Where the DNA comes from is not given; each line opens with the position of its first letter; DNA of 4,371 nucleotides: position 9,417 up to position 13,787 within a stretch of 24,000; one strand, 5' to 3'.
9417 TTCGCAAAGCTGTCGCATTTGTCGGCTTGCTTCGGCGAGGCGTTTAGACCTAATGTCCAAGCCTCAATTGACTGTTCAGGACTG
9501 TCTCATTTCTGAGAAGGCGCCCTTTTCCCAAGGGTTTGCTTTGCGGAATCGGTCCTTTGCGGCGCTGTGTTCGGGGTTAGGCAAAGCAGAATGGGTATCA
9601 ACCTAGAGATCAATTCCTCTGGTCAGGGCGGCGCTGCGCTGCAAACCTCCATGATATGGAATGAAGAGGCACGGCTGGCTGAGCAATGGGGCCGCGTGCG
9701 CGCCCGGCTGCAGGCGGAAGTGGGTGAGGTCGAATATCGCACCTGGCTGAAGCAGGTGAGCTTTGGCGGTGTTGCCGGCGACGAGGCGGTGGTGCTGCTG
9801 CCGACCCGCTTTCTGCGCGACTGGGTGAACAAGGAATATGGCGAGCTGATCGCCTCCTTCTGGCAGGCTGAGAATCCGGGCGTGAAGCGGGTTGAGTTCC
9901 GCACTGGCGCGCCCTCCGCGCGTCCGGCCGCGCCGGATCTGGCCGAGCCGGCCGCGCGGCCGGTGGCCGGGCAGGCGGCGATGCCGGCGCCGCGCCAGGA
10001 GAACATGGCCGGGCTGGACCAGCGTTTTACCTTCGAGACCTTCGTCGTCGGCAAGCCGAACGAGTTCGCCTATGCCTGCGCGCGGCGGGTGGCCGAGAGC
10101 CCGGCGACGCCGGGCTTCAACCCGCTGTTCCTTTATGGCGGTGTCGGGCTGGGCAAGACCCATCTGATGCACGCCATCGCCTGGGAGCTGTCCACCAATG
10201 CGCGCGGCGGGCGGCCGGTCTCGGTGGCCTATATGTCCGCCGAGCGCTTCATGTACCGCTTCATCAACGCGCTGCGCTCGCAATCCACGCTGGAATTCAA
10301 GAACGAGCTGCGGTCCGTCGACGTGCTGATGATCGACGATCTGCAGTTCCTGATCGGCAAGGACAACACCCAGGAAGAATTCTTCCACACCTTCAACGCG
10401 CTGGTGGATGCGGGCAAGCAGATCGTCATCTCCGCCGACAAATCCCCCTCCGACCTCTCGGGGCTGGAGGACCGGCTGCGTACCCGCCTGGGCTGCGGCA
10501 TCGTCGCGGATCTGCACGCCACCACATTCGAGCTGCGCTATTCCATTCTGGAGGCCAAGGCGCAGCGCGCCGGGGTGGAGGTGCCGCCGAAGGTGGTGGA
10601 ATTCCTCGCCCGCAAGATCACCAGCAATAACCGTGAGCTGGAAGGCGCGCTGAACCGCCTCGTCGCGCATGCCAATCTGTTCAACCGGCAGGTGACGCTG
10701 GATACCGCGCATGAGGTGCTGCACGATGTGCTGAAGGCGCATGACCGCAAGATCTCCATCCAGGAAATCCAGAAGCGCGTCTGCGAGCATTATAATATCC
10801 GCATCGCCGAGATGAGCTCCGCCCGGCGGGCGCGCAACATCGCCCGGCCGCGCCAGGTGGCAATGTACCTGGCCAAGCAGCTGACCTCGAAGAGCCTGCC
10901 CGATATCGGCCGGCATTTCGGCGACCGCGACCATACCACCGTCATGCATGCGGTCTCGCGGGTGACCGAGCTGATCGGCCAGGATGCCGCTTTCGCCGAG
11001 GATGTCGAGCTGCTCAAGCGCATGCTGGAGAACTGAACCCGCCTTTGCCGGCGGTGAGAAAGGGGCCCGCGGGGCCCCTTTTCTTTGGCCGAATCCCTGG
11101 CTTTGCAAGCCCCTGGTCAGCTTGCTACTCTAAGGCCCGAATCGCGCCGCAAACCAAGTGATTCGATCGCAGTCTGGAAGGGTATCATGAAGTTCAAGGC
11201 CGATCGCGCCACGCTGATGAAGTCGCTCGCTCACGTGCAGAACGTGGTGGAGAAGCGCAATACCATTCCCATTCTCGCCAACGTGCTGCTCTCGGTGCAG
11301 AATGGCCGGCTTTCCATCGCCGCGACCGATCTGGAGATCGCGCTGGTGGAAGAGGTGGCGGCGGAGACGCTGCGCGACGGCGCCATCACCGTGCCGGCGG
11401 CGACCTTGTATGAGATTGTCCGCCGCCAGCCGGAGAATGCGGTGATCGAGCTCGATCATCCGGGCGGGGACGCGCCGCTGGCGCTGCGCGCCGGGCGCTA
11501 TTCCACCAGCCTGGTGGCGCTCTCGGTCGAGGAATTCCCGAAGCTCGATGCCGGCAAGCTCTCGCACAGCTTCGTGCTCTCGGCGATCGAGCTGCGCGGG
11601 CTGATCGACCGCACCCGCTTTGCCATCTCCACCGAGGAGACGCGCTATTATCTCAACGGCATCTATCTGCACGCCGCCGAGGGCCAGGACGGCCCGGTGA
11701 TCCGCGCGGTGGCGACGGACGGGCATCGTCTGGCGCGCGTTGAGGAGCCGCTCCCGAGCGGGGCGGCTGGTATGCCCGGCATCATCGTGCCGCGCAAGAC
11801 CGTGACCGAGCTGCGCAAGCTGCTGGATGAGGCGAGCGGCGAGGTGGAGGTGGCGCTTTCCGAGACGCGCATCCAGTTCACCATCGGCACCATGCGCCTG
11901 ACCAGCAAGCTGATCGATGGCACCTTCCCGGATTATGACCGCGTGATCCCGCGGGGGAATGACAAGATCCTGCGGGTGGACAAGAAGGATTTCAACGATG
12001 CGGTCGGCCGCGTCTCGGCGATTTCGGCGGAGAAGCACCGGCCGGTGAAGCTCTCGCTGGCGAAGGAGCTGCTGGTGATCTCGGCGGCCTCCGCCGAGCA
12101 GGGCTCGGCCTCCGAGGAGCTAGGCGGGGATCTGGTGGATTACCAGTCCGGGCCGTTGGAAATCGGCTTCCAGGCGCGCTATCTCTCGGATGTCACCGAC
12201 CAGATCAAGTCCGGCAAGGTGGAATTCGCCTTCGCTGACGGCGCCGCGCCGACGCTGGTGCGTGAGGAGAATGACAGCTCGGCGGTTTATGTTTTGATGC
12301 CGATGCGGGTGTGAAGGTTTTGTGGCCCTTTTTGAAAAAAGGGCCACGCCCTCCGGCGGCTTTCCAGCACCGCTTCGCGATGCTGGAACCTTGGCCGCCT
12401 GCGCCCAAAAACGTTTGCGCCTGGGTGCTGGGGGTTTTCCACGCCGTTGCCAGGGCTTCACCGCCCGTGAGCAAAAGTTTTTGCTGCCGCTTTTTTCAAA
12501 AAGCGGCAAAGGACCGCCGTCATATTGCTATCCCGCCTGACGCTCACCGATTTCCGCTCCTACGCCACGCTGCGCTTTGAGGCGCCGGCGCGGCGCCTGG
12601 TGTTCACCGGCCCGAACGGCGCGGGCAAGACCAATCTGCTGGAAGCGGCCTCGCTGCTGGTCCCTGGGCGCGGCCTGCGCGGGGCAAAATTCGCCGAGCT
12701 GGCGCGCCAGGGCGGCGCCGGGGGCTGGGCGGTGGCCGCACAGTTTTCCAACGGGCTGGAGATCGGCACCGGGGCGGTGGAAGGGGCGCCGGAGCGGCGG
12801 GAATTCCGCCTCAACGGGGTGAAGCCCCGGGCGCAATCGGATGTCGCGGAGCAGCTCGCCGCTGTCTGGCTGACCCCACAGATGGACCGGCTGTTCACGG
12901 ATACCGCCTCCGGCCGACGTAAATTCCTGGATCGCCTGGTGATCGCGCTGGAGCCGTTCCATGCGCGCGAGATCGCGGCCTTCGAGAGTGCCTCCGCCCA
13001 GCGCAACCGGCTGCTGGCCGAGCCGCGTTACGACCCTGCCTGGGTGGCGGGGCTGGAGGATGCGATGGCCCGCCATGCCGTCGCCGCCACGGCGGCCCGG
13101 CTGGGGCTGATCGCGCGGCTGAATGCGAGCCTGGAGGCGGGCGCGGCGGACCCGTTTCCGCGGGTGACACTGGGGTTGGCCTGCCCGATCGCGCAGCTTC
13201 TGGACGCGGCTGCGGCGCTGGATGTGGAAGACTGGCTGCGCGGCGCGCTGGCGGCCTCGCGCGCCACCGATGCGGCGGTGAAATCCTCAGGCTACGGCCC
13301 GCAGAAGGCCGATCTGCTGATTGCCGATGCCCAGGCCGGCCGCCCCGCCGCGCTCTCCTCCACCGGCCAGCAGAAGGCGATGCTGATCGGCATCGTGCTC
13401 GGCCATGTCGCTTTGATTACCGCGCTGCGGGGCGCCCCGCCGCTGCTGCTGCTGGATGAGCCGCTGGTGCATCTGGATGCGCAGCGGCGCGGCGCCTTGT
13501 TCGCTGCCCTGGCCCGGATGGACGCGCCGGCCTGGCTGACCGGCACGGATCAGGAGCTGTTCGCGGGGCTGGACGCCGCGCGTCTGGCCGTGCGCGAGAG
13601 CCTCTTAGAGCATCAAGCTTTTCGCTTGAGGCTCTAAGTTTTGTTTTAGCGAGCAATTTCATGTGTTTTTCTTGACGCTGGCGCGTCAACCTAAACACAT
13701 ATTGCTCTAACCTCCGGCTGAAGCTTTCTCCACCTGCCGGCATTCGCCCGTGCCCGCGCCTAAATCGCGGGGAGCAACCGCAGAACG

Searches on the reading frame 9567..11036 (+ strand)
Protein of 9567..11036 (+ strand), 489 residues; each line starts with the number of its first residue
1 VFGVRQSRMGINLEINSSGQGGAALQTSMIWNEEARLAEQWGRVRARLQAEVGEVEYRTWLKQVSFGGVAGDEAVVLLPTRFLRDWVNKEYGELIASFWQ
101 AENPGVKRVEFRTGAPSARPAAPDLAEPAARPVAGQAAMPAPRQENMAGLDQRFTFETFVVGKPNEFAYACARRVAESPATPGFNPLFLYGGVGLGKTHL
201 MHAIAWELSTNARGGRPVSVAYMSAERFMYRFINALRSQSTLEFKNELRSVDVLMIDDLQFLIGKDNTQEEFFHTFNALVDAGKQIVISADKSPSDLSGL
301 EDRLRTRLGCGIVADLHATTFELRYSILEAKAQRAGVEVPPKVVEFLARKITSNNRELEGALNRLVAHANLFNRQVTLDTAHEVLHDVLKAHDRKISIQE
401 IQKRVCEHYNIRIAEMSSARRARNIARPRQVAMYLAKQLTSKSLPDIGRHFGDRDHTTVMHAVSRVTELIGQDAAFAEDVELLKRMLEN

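Call 12: search_protein_families(library=pfam, proteins=[window:9567-11036:+])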
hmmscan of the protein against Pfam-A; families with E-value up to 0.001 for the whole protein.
window:9567-11036:+ (489 aa): 8 families
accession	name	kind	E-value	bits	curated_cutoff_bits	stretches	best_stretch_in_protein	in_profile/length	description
PF00308.24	Bac_DnaA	-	2.7e-65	219.9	23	1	150-314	1-161/162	Bacterial DnaA ATPAse domain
PF08299.17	Bac_DnaA_C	-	3.2e-31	107.6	31.5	1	398-466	1-69/69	Bacterial dnaA protein helix-turn-helix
PF11638.13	DnaA_N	-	8.7e-18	64.2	24.6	1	39-100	2-64/65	DnaA N-terminal domain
PF01695.23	IstB_IS21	-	3e-06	27.4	24.1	1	187-292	95-194/238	IstB-like ATP binding protein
PF00004.35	AAA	-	6.9e-06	27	21.2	1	188-290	2-107/131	ATPase family associated with various cellular activities (AAA)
PF22688.2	Hda_lid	-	0.00041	20.7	27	0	325-377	5-57/65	Hda, lid domain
PF23159.1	WH_Rok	-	0.00063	20.2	27.6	0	383-417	3-37/58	Repressor Rok winged helix domain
PF03969.22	AFG1_ATPase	-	0.00094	18.7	27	0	185-204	62-81/361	AFG1-like ATPase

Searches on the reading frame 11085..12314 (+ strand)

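Call 12: search_protein_families(library=pfam, proteins=[window:11085-12314:+])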
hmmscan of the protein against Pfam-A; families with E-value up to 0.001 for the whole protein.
window:11085-12314:+ (409 aa): 3 families
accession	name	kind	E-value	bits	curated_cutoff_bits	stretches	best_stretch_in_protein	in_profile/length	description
PF02767.21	DNA_pol3_beta_2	-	3.6e-36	124.4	27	1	168-283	5-116/116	DNA polymerase III beta subunit, central domain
PF02768.20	DNA_pol3_beta_3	-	2.3e-31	108.6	27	1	286-408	2-121/121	DNA polymerase III beta subunit, C-terminal domain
PF00712.24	DNA_pol3_beta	-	1.7e-30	106.1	24.4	1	35-155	1-120/120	DNA polymerase III beta subunit, N-terminal domain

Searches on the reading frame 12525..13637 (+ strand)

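Call 12: search_protein_families(library=pfam, proteins=[window:12525-13637:+])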
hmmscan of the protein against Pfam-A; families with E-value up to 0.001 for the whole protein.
window:12525-13637:+ (370 aa): 5 families
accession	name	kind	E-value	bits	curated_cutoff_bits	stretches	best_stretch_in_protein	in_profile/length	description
PF02463.25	SMC_N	-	4.2e-11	43.1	40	1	1-330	1-184/220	RecF/RecN/SMC N terminal domain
PF13304.12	AAA_21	-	3e-08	34.5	27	1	26-45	3-22/304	AAA domain, putative AbiEii toxin, Type IV TA system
PF13476.12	AAA_23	-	7.8e-05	23.8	27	1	4-41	1-38/201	AAA domain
PF00005.33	ABC_tran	-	0.00018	22.6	25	0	22-43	11-32/137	ABC transporter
PF13555.12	AAA_29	-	0.00072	19.7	27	0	2-48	1-49/61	P-loop containing region of AAA domain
